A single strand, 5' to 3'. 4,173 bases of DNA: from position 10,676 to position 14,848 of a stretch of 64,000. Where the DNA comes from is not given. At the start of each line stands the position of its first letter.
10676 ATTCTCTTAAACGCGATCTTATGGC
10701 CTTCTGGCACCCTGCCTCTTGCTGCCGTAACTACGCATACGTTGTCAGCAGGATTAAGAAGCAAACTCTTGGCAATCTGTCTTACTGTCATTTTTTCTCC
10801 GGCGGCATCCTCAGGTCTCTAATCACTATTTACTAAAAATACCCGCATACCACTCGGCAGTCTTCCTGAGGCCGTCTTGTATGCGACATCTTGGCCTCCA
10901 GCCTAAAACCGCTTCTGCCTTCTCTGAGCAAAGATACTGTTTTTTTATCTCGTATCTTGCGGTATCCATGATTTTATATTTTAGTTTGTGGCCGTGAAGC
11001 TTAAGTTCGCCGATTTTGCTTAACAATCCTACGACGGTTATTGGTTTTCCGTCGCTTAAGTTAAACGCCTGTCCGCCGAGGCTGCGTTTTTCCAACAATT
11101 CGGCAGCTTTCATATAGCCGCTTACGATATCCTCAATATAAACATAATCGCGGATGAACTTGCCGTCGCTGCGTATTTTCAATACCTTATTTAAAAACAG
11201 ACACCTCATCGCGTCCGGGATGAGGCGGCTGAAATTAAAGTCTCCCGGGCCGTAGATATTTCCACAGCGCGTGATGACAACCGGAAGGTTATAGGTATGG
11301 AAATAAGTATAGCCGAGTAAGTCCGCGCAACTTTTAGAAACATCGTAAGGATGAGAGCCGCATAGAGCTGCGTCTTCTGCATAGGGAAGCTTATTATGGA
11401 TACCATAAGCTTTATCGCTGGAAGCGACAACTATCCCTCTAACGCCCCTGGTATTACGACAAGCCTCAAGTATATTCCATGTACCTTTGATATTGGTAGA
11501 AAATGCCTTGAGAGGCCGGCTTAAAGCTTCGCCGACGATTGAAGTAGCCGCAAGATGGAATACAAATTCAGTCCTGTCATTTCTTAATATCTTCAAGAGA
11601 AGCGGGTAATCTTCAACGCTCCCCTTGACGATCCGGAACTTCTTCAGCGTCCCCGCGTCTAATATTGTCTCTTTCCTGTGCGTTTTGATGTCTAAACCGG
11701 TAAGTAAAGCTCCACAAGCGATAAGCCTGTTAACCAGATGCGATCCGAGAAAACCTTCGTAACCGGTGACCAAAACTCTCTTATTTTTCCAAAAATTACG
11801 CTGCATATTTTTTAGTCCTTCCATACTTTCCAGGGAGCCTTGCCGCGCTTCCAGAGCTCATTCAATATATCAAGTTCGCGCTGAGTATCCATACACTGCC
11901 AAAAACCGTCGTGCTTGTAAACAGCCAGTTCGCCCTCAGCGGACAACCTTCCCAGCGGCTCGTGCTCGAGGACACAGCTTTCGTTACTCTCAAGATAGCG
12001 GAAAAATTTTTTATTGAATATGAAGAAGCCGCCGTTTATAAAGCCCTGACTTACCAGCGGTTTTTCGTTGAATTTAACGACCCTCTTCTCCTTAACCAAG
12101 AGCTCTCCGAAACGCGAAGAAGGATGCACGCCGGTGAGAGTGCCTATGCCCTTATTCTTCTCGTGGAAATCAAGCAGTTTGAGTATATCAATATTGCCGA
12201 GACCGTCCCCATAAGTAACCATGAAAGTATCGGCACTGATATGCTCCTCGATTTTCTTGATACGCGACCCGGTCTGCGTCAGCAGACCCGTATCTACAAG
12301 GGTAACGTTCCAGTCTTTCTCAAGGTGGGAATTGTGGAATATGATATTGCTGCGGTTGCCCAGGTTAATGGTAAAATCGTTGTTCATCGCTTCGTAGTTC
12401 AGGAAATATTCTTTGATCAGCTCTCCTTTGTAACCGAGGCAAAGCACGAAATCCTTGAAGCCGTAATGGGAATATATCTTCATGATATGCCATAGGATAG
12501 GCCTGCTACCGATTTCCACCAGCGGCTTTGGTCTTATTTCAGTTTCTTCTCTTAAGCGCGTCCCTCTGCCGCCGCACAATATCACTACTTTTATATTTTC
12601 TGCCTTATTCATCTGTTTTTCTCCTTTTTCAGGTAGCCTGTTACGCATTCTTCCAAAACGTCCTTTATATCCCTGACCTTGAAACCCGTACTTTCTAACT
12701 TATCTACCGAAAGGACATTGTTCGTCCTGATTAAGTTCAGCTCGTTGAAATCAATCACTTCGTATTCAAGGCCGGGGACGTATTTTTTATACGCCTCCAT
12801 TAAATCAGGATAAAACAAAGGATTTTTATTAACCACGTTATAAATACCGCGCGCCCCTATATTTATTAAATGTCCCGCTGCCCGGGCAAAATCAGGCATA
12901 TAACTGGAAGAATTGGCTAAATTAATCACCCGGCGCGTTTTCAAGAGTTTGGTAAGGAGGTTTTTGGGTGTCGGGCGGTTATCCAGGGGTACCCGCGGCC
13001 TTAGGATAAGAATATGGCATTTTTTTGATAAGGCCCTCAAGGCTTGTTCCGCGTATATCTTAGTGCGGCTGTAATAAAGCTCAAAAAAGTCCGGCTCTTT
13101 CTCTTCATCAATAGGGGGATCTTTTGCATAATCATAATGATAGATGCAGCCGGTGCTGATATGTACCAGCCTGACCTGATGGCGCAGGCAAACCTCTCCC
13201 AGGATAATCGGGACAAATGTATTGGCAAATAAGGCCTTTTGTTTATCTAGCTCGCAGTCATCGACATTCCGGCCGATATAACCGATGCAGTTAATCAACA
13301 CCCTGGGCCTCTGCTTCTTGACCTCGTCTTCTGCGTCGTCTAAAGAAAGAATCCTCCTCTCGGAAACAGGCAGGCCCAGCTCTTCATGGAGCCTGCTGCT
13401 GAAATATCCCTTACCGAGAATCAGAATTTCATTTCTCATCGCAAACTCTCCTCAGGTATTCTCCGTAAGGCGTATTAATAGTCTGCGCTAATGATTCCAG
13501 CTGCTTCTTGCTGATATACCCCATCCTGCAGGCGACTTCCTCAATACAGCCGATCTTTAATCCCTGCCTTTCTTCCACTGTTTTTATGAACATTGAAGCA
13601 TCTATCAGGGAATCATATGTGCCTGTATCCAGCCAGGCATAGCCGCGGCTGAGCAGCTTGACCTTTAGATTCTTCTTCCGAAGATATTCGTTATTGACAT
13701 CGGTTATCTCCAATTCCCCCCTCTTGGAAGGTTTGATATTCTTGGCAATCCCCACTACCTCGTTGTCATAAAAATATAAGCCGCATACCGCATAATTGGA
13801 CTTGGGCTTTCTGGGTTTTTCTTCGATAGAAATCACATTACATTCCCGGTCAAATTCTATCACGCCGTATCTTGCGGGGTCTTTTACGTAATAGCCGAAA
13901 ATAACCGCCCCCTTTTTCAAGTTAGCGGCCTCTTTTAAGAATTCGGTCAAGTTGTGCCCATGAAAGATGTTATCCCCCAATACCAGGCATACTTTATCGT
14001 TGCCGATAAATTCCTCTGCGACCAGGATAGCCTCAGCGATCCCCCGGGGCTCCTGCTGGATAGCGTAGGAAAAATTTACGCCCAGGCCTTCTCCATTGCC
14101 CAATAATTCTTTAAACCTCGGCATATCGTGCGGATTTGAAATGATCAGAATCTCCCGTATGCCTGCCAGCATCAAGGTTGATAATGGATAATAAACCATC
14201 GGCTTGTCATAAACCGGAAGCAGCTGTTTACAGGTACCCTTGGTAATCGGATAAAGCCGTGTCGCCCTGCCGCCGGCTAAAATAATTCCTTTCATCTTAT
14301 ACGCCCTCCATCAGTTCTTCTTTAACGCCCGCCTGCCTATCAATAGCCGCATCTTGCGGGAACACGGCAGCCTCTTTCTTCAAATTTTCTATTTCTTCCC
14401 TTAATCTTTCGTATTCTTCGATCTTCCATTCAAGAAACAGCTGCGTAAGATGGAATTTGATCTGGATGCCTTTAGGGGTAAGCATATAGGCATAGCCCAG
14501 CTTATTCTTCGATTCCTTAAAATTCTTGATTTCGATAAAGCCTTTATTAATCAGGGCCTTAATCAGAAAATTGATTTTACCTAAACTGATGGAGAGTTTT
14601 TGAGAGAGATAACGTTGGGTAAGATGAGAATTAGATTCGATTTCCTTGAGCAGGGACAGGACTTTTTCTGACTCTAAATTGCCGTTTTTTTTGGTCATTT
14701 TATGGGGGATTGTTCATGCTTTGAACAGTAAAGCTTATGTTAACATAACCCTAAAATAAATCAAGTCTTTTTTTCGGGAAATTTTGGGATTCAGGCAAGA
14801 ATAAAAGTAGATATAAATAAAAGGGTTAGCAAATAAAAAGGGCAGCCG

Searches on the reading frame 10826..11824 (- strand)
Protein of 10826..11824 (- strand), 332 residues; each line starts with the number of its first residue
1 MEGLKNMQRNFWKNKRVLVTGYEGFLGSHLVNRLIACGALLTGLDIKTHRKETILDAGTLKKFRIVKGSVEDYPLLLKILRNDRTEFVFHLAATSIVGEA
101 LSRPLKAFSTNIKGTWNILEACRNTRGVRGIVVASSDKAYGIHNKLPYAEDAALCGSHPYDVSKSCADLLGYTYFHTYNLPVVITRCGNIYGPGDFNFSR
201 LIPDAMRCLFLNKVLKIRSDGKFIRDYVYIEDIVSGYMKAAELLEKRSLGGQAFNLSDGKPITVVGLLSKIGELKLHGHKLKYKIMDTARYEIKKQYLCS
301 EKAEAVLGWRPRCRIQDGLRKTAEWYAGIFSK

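Call 3: search_protein_families(library=pfam, proteins=[window:10826-11824:-])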
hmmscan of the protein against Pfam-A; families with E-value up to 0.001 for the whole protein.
window:10826-11824:- (332 aa): 6 families
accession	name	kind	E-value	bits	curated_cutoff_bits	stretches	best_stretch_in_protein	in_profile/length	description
PF01370.27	Epimerase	-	1e-43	149.9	20.9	1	17-246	1-230/240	NAD dependent epimerase/dehydratase family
PF16363.11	GDP_Man_Dehyd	-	1.6e-43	149.9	27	1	18-322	1-332/332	GDP-mannose 4,6 dehydratase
PF01073.25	3Beta_HSD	-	5.9e-19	68.6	22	1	18-263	1-255/280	3-beta hydroxysteroid dehydrogenase/isomerase family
PF02719.21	Polysacc_synt_2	-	1.2e-12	48.1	20.2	1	17-141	1-133/293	Polysaccharide biosynthesis protein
PF07993.18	NAD_binding_4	-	1.1e-10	41.6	20.1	1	83-209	87-229/258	Male sterility protein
PF04321.23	RmlD_sub_bind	-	1.2e-08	34.9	27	1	16-202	2-163/287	RmlD substrate binding domain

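Call 5: search_protein_families(library=ncbifam, proteins=[window:10826-11824:-])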
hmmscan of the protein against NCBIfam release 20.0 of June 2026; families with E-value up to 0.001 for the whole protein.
window:10826-11824:- (332 aa): 25 families
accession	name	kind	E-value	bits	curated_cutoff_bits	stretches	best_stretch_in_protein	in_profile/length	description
TIGR02622.1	CDP_4_6_dhtase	equivalog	1.5e-55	188.8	278.45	1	11-328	1-332/352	CDP-glucose 4,6-dehydratase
TIGR01181.1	dTDP_gluc_dehyt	equivalog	2.8e-49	168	365.1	1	16-327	1-312/321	dTDP-glucose 4,6-dehydratase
TIGR04180.1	EDH_00030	hypoth_equivalog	2.7e-38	131.7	475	1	17-312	1-295/297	NAD-dependent 4,6-dehydratase LegB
TIGR01179.1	galE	equivalog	7.4e-37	126.9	262.3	2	16-192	1-178/332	UDP-glucose 4-epimerase GalE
NF007582.0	PRK10217.1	equivalog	4.5e-29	101.7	698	1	15-327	2-332/355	dTDP-glucose 4,6-dehydratase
NF007490.0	PRK10084.1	subfamily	6.9e-29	100.9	649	2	148-326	155-334/361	dTDP-glucose 4,6-dehydratase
NF007956.0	PRK10675.1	subfamily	1.2e-25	90.4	394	2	16-164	2-153/338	UDP-glucose 4-epimerase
NF011728.1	PRK15181.1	equivalog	1.8e-22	79.9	760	1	14-328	15-339/348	Vi polysaccharide biosynthesis UDP-N-acetylglucosaminuronic acid C-4 epimerase TviC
NF042423.1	oxyalk_red_Shew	equivalog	3.9e-19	68.9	580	1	13-273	7-255/331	2-alkyl-3-oxoalkanoate reductase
TIGR03466.1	HpnA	hypoth_equivalog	8.6e-15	54.4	367.65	1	16-197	2-177/327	hopanoid-associated sugar epimerase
NF043036.1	ErythonDh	equivalog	2.4e-14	53.3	325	1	16-172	2-161/321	D-erythronate dehydrogenase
NF042422.1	oxyalk_red_OleD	equivalog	3.5e-14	52.9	580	1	16-270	2-245/329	2-alkyl-3-oxoalkanoate reductase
TIGR02197.1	heptose_epim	equivalog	5.7e-13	48.7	274.6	1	17-284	1-269/316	ADP-glyceromanno-heptose 6-epimerase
NF008872.0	PRK11908.1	equivalog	1.4e-10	40.7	294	1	15-327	2-336/349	bifunctional UDP-4-keto-pentose/UDP-xylose synthase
NF047922.1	GDPFucSynFcl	equivalog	1.9e-10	40.7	500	1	14-326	2-301/308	GDP-L-fucose synthase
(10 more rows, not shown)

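Call 65: search_solved_structures(query=window:10826-11824:-, max_evalue=1e-25, show_alignments=1)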
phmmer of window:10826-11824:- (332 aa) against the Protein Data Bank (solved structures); distinct sequences matched with E-value up to 1e-25: 23.
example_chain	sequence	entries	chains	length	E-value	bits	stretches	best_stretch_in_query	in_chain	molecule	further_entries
1rkx_A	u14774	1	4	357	2.5e-36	128.7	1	8-327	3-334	CDP-glucose-4,6-dehydratase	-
2hun_A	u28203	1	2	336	6e-36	127.5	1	15-327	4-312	336aa long hypothetical dTDP-glucose 4,6-dehydratase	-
1wvg_A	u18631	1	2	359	2.9e-35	125.2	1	7-327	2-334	CDP-glucose 4,6-dehydratase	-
8shh_A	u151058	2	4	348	6.5e-35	124.1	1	15-327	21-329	dTDP-glucose 4,6-dehydratase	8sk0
6bi4_A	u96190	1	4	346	7.2e-34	120.6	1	15-327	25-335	dTDP-glucose 4,6-dehydratase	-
6pmh_A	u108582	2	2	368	1.2e-32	116.6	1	12-327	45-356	UDP-glucose 4-epimerase related protein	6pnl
4zrm_A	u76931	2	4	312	1.2e-31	113.4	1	16-326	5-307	UDP-glucose 4-epimerase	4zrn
7ys8_A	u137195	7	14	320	1.2e-31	113.3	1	16-326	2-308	UDP-glucose 4-epimerase | UDP-glucose 4-epimerase along with EC 5.1.3.2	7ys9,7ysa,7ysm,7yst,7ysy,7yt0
8du1_A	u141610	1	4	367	1.9e-31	112.7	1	14-327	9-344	dTDP-glucose 4,6-dehydratase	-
1r66_A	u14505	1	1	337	1.3e-29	106.7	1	16-327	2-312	TDP-glucose-4,6-dehydratase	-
5u4q_A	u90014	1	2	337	1.9e-29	106.1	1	16-328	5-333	dTDP-glucose 4,6-dehydratase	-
1r6d_A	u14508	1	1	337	6.4e-29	104.4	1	16-327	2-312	TDP-glucose-4,6-dehydratase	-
6bwl_A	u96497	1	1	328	1.1e-28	103.7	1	16-327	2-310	Pal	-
3ru7_A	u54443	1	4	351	2.1e-28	102.6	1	11-328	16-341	WbgU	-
3ru9_A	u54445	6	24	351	2.2e-28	102.6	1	11-328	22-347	WbgU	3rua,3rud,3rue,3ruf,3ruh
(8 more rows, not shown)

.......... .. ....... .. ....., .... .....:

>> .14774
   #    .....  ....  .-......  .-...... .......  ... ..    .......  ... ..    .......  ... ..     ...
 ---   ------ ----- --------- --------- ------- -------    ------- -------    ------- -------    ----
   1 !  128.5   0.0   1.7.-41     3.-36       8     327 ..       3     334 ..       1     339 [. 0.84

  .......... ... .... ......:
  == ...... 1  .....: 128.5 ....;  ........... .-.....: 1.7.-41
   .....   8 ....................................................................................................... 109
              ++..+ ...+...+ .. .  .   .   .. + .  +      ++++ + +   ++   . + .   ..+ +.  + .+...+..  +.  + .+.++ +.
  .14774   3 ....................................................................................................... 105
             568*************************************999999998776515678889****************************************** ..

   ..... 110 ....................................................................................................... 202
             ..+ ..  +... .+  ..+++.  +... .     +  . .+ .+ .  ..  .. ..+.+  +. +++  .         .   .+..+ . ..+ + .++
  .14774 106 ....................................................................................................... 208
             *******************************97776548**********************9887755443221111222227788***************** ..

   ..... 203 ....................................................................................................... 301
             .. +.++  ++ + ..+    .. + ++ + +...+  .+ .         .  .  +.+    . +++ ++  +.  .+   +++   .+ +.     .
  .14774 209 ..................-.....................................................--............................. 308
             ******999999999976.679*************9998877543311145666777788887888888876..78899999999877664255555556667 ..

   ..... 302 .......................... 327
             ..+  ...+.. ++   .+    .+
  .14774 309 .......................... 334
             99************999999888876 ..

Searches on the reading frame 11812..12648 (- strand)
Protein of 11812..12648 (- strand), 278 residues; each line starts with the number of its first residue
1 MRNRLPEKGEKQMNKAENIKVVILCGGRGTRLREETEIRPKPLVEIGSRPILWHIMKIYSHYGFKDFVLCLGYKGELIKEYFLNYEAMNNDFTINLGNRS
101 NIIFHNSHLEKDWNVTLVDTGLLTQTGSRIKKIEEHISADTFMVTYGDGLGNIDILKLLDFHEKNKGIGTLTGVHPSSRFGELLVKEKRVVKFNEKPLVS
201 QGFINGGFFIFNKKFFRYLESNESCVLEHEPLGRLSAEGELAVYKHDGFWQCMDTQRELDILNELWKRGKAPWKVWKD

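Call 4: search_protein_families(library=pfam, proteins=[window:11812-12648:-])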
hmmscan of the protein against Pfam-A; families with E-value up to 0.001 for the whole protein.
window:11812-12648:- (278 aa): 2 families
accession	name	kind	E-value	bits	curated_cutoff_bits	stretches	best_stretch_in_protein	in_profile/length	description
PF00483.29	NTP_transferase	-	2e-18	67.3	21.2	1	20-224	1-198/245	Nucleotidyl transferase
PF12804.13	NTP_transf_3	-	3.7e-08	34.1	27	1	21-78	1-51/160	MobA-like NTP transferase domain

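Call 6: search_protein_families(library=ncbifam, proteins=[window:11812-12648:-])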
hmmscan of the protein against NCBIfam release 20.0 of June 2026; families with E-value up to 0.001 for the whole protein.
window:11812-12648:- (278 aa): 22 families
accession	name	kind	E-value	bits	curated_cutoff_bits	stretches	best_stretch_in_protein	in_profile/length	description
TIGR02623.1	G1P_cyt_trans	equivalog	1.2e-101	339.4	300.25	1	19-276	1-255/255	glucose-1-phosphate cytidylyltransferase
TIGR03992.1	Arch_glmU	subfamily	6.7e-26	91.1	292.1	2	20-89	2-71/393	bifunctional sugar-1-phosphate nucleotidylyltransferase/acetyltransferase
NF052502.1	man1P_GTase_Rv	exception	3.5e-23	82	440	2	125-257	84-221/352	mannose-1-phosphate guanylyltransferase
NF049965.1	GlMnHpPGnyltfHddC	equivalog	2.5e-22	79.6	300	2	20-93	2-76/221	D-glycero-D-manno-heptose 1-phosphate guanosyltransferase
NF041173.1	Sug_nt_acttase_Thmprot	equivalog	9.4e-16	57.7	600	1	19-262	1-221/405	bifunctional sugar-1-phosphate nucleotidylyltransferase/acetyltransferase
NF041313.1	UDPGP_AglF_Halo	equivalog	6.7e-15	55.2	400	1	20-82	2-64/234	UTP--glucose-1-phosphate uridylyltransferase AglF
NF045761.1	NAMPUrTaseMurU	equivalog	5.1e-13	49.4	250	1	19-83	1-65/226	N-acetylmuramate alpha-1-phosphate uridylyltransferase MurU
TIGR01208.1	rmlA_long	equivalog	1.2e-11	44.1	320.25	1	20-98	1-80/353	glucose-1-phosphate thymidylyltransferase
NF041135.1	IPPtranDIPPsyn_Thcocales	equivalog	4.4e-11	42.4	580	1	20-94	2-72/419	bifunctional L-myo-inositol-1-phosphate cytidylyltransferase/CDP-L-myo-inositol myo-inositolphosphotransferase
TIGR02091.1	glgC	equivalog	9.1e-11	41.4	424.9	1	21-253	3-246/364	glucose-1-phosphate adenylyltransferase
NF003670.0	PRK05293.1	equivalog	1.1e-09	37.7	470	1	18-255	4-247/382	glucose-1-phosphate adenylyltransferase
TIGR01173.1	glmU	equivalog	5.2e-08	32.2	366.85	1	20-123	2-105/452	bifunctional UDP-N-acetylglucosamine diphosphorylase/glucosamine-1-phosphate N-acetyltransferase GlmU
NF001947.0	PRK00725.1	subfamily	2.5e-07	29.8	470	1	13-200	11-196/426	glucose-1-phosphate adenylyltransferase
NF002772.0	PRK02862.1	equivalog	1.3e-05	24.1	537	0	18-49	3-34/429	glucose-1-phosphate adenylyltransferase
NF010933.0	PRK14353.1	equivalog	2.1e-05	23.3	505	1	17-81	4-65/453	bifunctional UDP-N-acetylglucosamine diphosphorylase/glucosamine-1-phosphate N-acetyltransferase GlmU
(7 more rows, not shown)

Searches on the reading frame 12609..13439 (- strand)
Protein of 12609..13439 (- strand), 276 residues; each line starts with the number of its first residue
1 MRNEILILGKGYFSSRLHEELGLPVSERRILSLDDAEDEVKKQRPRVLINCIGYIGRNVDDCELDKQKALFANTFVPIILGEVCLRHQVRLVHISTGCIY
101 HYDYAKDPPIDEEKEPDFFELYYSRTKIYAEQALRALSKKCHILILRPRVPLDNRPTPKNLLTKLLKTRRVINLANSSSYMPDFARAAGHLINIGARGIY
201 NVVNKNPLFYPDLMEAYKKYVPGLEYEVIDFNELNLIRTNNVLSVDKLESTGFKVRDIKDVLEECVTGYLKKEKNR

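Call 4: search_protein_families(library=pfam, proteins=[window:12609-13439:-])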
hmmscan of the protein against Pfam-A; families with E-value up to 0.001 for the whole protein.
window:12609-13439:- (276 aa): 2 families
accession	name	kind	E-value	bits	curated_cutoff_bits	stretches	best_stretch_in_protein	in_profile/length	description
PF04321.23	RmlD_sub_bind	-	5.2e-13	49.1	27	1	27-163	34-161/287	RmlD substrate binding domain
PF01370.27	Epimerase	-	9.8e-09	35.4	20.9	1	24-149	44-170/240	NAD dependent epimerase/dehydratase family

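Call 6: search_protein_families(library=ncbifam, proteins=[window:12609-13439:-])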
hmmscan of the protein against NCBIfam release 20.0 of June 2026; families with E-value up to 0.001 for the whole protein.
window:12609-13439:- (276 aa): 1 family
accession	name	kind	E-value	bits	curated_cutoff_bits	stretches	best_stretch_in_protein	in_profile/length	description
TIGR01214.1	rmlD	equivalog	2.4e-15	56.4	224.05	1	27-205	30-210/285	dTDP-4-dehydrorhamnose reductase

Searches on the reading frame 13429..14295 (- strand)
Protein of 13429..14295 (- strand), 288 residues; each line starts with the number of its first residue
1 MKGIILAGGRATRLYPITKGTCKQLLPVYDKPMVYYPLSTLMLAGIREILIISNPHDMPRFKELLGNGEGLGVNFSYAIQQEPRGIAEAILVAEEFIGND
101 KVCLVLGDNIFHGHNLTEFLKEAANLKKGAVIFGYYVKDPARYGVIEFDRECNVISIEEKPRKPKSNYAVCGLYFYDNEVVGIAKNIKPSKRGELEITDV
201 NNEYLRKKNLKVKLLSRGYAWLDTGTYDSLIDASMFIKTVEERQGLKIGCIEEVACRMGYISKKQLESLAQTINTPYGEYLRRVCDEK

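Call 4: search_protein_families(library=pfam, proteins=[window:13429-14295:-])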
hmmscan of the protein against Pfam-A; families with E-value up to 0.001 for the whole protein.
window:13429-14295:- (288 aa): 2 families
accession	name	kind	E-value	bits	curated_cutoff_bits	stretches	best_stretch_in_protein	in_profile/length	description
PF00483.29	NTP_transferase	-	6e-76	255.7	21.2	1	2-238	1-243/245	Nucleotidyl transferase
PF12804.13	NTP_transf_3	-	1.5e-12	48.5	27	1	3-132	1-119/160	MobA-like NTP transferase domain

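Call 6: search_protein_families(library=ncbifam, proteins=[window:13429-14295:-])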
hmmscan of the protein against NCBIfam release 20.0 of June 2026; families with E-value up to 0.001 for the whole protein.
window:13429-14295:- (288 aa): 31 families (the best 25 are shown)
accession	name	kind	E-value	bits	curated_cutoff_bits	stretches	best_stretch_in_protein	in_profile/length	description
TIGR01207.1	rmlA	equivalog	1.1e-138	461.2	360.65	1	2-285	1-285/286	glucose-1-phosphate thymidylyltransferase RfbA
NF012024.0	PRK15480.1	equivalog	2.4e-123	410.9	588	1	2-285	5-289/292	glucose-1-phosphate thymidylyltransferase RfbA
TIGR01208.1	rmlA_long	equivalog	2.8e-61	207.4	320.25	1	2-239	1-236/353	glucose-1-phosphate thymidylyltransferase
TIGR03992.1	Arch_glmU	subfamily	3.4e-46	157.9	292.1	1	1-237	1-228/393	bifunctional sugar-1-phosphate nucleotidylyltransferase/acetyltransferase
NF041173.1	Sug_nt_acttase_Thmprot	equivalog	2.8e-34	118.7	600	1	1-253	1-241/405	bifunctional sugar-1-phosphate nucleotidylyltransferase/acetyltransferase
NF041313.1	UDPGP_AglF_Halo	equivalog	4.9e-32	111.2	400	1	1-207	1-205/234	UTP--glucose-1-phosphate uridylyltransferase AglF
TIGR01099.1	galU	equivalog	6.2e-27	94.8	326.8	2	73-212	94-242/261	UTP--glucose-1-phosphate uridylyltransferase GalU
NF052502.1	man1P_GTase_Rv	exception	7.3e-26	90.8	440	1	3-235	3-228/352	mannose-1-phosphate guanylyltransferase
NF045761.1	NAMPUrTaseMurU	equivalog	4.6e-18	65.9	250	1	1-230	1-220/226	N-acetylmuramate alpha-1-phosphate uridylyltransferase MurU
NF003670.0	PRK05293.1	equivalog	1.9e-15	56.7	470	1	3-237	7-258/382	glucose-1-phosphate adenylyltransferase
TIGR02091.1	glgC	equivalog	2.5e-14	53.1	424.9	1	3-237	3-259/364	glucose-1-phosphate adenylyltransferase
NF049965.1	GlMnHpPGnyltfHddC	equivalog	2.6e-14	53.4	300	1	1-180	1-171/221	D-glycero-D-manno-heptose 1-phosphate guanosyltransferase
NF009928.0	PRK13389.1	equivalog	2.3e-13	49.9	548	2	2-53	10-61/302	UTP--glucose-1-phosphate uridylyltransferase GalU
NF007516.0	PRK10122.1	equivalog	2.6e-13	49.8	534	2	2-53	5-56/297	UTP--glucose-1-phosphate uridylyltransferase GalF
NF041135.1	IPPtranDIPPsyn_Thcocales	equivalog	2.2e-11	43.4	580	1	1-237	1-217/419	bifunctional L-myo-inositol-1-phosphate cytidylyltransferase/CDP-L-myo-inositol myo-inositolphosphotransferase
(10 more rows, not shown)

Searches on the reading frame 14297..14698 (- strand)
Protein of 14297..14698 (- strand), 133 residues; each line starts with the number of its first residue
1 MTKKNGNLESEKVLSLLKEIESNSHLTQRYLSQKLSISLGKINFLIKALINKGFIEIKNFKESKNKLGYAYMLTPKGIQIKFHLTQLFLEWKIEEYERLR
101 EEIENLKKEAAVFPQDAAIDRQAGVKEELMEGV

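Call 4: search_protein_families(library=pfam, proteins=[window:14297-14698:-])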
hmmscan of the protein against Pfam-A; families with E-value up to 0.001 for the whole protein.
window:14297-14698:- (133 aa): 4 families
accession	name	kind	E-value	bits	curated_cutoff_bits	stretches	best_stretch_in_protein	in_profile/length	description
PF13412.12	HTH_24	-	3e-09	36.8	21.9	1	12-56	4-48/48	Winged helix-turn-helix DNA-binding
PF21984.2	DnaD_N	-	1.8e-06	28.5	27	1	15-75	24-85/101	DnaD N-terminal domain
PF13601.12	HTH_34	-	7.1e-05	23.3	27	1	15-78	4-66/80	Winged helix DNA-binding domain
PF02002.24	TFIIE_alpha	-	0.00017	21.8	22.9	1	9-78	11-81/105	TFIIE alpha subunit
